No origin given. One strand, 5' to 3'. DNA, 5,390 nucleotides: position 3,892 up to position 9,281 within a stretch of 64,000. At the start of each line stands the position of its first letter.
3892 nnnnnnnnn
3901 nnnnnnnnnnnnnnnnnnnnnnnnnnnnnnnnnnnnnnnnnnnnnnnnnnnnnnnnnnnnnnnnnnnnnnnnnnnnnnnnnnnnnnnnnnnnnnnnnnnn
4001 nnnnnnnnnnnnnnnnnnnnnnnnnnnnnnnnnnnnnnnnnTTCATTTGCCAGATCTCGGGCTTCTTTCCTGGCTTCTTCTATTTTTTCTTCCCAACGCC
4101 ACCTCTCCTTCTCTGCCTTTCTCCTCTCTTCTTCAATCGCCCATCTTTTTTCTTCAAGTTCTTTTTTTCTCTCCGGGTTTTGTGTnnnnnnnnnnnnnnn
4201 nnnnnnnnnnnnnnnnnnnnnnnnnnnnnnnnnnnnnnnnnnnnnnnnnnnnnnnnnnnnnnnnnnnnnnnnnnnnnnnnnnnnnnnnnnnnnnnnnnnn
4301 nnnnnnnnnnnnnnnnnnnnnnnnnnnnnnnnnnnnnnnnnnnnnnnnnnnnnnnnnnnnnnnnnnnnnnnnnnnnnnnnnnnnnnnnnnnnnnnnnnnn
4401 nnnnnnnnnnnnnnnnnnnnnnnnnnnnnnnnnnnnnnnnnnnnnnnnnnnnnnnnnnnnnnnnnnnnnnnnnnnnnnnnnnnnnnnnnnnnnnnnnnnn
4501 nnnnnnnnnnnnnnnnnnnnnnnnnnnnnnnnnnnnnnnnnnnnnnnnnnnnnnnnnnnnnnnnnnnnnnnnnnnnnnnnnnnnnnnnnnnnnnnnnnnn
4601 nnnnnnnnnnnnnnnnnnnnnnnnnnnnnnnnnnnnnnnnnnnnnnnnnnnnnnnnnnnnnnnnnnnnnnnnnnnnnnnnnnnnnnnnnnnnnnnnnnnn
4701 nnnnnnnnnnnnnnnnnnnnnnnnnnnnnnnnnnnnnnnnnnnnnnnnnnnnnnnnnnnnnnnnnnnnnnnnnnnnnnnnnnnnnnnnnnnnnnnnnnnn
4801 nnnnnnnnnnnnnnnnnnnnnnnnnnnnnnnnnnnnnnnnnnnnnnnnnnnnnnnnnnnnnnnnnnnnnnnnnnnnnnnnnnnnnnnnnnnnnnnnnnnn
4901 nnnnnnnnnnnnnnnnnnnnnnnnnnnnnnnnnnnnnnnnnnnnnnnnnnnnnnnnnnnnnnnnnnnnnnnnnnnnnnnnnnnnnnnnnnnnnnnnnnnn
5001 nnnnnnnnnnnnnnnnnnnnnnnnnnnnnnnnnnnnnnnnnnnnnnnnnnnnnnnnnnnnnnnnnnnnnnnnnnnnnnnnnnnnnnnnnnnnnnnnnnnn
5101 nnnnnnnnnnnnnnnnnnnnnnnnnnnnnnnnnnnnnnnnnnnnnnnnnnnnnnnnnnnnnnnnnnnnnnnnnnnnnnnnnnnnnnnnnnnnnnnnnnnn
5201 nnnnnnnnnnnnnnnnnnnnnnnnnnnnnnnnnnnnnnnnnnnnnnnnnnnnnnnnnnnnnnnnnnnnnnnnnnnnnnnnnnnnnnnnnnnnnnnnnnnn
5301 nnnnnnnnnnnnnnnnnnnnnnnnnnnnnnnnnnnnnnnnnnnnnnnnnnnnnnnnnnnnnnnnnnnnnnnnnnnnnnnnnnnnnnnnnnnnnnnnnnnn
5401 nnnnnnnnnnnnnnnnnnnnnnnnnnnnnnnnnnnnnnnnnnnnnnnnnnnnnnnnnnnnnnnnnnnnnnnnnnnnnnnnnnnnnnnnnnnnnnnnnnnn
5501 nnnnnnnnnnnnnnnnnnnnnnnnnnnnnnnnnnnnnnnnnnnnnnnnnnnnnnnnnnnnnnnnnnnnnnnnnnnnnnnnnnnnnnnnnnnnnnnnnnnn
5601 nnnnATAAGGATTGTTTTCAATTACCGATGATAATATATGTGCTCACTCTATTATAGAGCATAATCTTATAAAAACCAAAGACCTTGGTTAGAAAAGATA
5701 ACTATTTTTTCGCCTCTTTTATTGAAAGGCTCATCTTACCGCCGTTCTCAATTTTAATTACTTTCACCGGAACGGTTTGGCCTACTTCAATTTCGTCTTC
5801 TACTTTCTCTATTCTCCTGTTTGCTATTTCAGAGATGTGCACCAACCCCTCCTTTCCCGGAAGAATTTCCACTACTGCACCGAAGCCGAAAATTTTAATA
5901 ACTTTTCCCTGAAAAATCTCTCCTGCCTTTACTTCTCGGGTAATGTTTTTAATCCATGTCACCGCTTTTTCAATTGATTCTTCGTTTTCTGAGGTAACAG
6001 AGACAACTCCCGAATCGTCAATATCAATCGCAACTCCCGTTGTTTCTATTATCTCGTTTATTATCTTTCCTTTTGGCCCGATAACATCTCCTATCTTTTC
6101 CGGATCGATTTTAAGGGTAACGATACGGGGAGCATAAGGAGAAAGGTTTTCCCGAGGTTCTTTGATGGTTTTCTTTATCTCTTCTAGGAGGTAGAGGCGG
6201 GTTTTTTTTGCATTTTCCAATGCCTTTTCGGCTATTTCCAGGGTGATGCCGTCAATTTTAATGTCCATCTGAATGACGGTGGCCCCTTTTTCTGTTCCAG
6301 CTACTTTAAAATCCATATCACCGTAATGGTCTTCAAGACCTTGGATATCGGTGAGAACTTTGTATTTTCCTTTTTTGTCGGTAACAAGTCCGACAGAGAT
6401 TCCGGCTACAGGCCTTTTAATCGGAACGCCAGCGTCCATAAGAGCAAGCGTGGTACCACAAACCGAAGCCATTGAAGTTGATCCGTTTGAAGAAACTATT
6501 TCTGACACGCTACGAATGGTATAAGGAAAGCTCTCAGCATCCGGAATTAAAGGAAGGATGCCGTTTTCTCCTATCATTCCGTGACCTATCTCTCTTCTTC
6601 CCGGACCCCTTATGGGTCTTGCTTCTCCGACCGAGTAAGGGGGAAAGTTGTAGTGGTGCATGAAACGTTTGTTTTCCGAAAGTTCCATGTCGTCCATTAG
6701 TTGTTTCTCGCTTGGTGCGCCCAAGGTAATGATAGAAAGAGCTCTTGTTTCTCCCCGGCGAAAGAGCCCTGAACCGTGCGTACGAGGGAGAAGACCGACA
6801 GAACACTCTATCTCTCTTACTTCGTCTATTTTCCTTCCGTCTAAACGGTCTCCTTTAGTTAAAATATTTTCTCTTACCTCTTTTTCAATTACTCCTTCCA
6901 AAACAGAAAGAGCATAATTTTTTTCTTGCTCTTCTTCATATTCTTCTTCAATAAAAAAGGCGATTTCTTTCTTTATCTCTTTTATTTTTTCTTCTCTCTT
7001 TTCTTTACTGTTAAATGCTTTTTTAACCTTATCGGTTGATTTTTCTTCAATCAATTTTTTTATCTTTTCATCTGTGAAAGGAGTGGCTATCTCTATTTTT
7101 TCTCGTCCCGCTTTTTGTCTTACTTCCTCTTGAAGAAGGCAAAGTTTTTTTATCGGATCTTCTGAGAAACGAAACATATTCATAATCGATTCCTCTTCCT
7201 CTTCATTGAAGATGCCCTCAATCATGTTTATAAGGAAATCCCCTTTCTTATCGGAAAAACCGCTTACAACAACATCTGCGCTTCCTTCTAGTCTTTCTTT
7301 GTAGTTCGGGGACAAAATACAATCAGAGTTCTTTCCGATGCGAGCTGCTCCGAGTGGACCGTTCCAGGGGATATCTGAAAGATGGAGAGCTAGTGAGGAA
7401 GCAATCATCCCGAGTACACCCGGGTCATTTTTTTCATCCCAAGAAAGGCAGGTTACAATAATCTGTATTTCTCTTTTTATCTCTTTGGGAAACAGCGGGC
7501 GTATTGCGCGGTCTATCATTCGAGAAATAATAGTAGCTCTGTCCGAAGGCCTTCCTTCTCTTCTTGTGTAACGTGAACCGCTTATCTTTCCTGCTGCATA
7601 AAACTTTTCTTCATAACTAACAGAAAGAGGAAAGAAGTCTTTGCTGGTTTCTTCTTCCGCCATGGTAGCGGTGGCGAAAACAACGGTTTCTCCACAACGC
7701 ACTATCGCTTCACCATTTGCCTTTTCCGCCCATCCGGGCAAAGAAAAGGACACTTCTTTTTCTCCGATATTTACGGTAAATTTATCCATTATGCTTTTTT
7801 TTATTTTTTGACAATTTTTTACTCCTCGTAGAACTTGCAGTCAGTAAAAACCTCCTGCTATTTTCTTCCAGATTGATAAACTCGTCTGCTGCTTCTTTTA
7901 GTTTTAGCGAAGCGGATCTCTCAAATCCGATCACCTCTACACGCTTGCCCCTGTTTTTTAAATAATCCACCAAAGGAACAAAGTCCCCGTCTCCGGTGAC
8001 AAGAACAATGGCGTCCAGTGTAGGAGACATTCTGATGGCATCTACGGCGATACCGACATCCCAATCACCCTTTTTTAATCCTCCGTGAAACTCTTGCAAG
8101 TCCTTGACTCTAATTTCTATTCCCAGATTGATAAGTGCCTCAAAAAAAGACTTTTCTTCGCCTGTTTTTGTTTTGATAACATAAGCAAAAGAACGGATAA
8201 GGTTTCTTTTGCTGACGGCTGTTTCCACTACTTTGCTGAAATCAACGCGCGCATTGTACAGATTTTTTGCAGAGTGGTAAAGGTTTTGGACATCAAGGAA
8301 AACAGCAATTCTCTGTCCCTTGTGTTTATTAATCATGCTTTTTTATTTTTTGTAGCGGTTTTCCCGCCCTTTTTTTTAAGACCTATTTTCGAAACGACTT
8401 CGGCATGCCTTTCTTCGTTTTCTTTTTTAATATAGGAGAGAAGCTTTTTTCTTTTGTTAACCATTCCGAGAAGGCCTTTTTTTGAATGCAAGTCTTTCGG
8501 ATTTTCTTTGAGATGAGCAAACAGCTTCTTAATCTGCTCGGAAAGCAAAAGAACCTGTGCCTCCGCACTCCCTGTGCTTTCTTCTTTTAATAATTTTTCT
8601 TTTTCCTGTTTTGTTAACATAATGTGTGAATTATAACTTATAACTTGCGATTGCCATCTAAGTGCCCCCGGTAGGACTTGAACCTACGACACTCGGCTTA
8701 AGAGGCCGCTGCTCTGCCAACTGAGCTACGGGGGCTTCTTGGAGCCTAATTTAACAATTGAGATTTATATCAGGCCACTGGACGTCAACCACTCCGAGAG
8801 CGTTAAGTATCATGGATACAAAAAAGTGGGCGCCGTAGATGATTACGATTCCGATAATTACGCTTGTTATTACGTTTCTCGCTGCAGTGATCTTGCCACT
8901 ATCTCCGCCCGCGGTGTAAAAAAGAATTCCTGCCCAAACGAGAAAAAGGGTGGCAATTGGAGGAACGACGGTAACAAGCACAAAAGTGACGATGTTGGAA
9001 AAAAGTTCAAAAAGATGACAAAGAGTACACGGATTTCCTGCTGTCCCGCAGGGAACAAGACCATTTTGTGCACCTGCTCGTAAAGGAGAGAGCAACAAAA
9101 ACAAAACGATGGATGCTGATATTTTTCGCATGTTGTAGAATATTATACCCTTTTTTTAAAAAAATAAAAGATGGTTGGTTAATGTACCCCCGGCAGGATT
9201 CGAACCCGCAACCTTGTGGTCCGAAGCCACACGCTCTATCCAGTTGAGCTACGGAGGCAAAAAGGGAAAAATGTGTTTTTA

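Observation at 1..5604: Two tandem giant E/K/R-rich coiled-coil proteins built from modules carrying a conserved W-x13-W motif, directly downstream of rpsO-NYN-pnp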

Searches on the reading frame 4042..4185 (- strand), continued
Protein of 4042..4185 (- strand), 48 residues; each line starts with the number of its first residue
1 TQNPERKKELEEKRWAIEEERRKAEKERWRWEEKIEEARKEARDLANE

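Call 91: search_solved_structures(query=A2, max_evalue=1)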
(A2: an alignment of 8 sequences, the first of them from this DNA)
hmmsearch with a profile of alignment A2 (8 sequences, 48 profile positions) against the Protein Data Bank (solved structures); distinct sequences matched with E-value up to 1: 1.
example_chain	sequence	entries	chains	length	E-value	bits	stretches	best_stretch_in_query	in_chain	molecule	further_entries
7zol_A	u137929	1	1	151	0.11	15.2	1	9-47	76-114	TPR-CHAT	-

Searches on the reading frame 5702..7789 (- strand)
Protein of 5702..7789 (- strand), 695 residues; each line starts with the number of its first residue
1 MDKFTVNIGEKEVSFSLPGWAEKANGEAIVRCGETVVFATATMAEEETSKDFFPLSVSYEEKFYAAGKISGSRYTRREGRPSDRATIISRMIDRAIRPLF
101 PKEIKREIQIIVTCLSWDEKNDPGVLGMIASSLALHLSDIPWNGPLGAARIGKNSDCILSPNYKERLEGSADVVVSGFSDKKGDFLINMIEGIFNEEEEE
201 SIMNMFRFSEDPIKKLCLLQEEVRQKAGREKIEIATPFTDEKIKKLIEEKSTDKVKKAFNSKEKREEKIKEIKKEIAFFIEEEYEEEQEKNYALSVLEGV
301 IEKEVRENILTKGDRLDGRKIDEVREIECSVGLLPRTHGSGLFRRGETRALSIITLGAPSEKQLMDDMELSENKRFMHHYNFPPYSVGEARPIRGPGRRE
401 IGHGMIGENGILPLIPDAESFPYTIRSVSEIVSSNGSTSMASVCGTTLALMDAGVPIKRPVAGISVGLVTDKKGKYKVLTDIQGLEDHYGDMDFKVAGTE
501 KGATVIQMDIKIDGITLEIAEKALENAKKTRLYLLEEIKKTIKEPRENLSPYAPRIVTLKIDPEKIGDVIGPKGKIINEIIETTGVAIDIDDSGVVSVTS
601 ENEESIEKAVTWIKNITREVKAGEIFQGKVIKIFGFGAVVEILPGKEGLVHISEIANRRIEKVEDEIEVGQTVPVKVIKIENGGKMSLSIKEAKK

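Call 22: find_related_loci(query=window:5702-7789:-, collection=genome_contigs, flank=10000)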
Query window:5702-7789:- (695 aa) in genome_contigs; peptide patterns used: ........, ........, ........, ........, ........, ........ (x = any residue, [..] = any of these).
600 stretches matched a pattern (row limit reached: there are more); 586 encode a relative of the query (tblastn E <= 1e-3); the best 80 are kept; 80 distinct loci.
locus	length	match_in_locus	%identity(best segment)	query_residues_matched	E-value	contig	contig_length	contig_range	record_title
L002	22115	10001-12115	53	3-692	0e+0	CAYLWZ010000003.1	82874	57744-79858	MAG TPA_asm: uncultured Candidatus Saccharibacteria bacterium isolate binchicken_co262_119 genome assembly, contig: NODE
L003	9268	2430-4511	51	3-695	0e+0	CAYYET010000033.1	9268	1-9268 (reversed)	MAG TPA_asm: uncultured Bdellovibrionales bacterium isolate SRP135725_co1_601 genome assembly, contig: NODE_10658_length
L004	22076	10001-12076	51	3-693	0e+0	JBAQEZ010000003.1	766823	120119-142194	MAG: Candidatus Moraniibacteriota bacterium isolate MFD12003_ilm_asm_bin65 k127_11199, whole genome shotgun sequence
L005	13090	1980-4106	53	3-693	0e+0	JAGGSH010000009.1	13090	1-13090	MAG: bacterium isolate AUK017 PB_MANV_017_c_000000000475, whole genome shotgun sequence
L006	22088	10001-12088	51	3-695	0e+0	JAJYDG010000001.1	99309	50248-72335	MAG: bacterium isolate BP9.bin89 NODE_282_length_99309_cov_1.926670, whole genome shotgun sequence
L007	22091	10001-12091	52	2-693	0e+0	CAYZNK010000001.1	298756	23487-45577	MAG TPA_asm: uncultured Candidatus Saccharibacteria bacterium isolate SRP192927_co10_109 genome assembly, contig: NODE_1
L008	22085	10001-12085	52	3-695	0e+0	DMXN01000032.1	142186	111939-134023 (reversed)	MAG TPA_asm: Candidatus Moraniibacteriota bacterium isolate UBA11696 contig_369, whole genome shotgun sequence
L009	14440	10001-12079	50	3-693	0e+0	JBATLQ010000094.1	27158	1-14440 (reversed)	MAG: Candidatus Moraniibacteriota bacterium isolate MFD10474_ilm_asm_bin3 k127_53898, whole genome shotgun sequence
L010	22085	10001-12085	49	3-695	0e+0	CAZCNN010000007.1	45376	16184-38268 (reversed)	MAG TPA_asm: uncultured Bdellovibrionales bacterium isolate SRP286056_co2_548 genome assembly, contig: NODE_928_length_4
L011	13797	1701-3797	50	4-695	0e+0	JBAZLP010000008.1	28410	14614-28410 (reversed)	MAG: Candidatus Paceibacterota bacterium isolate SO_2017_LW4_171 scaffold_3540_c1_LW137-91_2017, whole genome shotgun se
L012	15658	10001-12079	52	4-695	0e+0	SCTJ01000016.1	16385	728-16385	MAG: Patescibacteria group bacterium isolate FW300_bin.57 FW300_bin.57-32049, whole genome shotgun sequence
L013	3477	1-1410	70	224-694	0e+0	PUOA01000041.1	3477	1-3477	MAG: Rhodobacteraceae bacterium isolate B1Sed10_160 B1-Sed10-C46414, whole genome shotgun sequence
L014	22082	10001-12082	49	3-694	0e+0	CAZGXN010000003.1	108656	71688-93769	MAG TPA_asm: uncultured Bdellovibrionales bacterium isolate ERP113451_co1_249 genome assembly, contig: NODE_85_length_10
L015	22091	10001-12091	51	3-695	0e+0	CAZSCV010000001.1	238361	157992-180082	MAG TPA_asm: uncultured Bdellovibrionales bacterium isolate binchicken_co191_89 genome assembly, contig: NODE_39_length_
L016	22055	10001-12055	51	4-690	0e+0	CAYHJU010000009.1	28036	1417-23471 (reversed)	MAG TPA_asm: uncultured Candidatus Saccharibacteria bacterium isolate ERP119705_co13_682 genome assembly, contig: NODE_2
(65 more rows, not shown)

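Call 57: search_protein_families(library=pfam, proteins=[window:5702-7789:-], max_evalue=0.001)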
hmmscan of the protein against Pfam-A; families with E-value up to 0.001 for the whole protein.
window:5702-7789:- (695 aa): 5 families
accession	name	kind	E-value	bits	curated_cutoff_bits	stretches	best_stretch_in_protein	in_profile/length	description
PF01138.27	RNase_PH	-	4.9e-55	185.9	25.5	2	19-141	10-130/130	3' exoribonuclease family, domain 1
PF00575.29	S1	-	3.4e-19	69.4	22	1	620-691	2-74/74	S1 RNA binding domain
PF00013.35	KH_1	-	2.3e-12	46.9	21.5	1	557-614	2-65/66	KH domain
PF03725.20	RNase_PH_C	-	1.2e-10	41.6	20.8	1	460-529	2-66/67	3' exoribonuclease family, domain 2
PF03726.19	PNPase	-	5.6e-07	30.4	24.6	1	243-320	2-81/81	Polyribonucleotide nucleotidyltransferase, RNA binding domain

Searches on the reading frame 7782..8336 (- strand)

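Call 57: search_protein_families(library=pfam, proteins=[window:7782-8336:-], max_evalue=0.001)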
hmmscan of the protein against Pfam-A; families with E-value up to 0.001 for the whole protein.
window:7782-8336:- (184 aa): 1 family
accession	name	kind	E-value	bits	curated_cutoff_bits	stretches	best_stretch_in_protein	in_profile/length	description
PF01936.24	NYN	-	1.6e-38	132.9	24.2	1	9-157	1-145/145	NYN domain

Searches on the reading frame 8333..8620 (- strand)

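Call 57: search_protein_families(library=pfam, proteins=[window:8333-8620:-], max_evalue=0.001)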
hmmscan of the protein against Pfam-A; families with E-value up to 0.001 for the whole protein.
window:8333-8620:- (95 aa): 1 family
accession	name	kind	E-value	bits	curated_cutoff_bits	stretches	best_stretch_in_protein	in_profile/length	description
PF00312.27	Ribosomal_S15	-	1.1e-22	80.4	31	1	8-82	7-81/81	Ribosomal protein S15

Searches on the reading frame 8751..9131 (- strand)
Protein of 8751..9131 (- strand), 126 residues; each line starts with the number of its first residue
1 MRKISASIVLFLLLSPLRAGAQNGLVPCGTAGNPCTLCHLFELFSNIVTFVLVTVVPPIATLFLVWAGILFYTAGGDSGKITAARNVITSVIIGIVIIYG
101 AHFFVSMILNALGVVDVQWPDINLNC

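Call 57: search_protein_families(library=pfam, proteins=[window:8751-9131:-], max_evalue=0.001)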
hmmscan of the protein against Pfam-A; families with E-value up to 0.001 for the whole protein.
window:8751-9131:- (126 aa): 2 families
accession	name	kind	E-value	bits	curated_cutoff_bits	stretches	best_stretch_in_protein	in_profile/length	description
PF18895.5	T4SS_pilin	-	1.1e-09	38.6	26.6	1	42-108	7-71/71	Type IV secretion system pilin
PF04956.18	TrbC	-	1.6e-06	28.7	27.9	1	4-108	15-98/98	TrbC/VIRB2 pilin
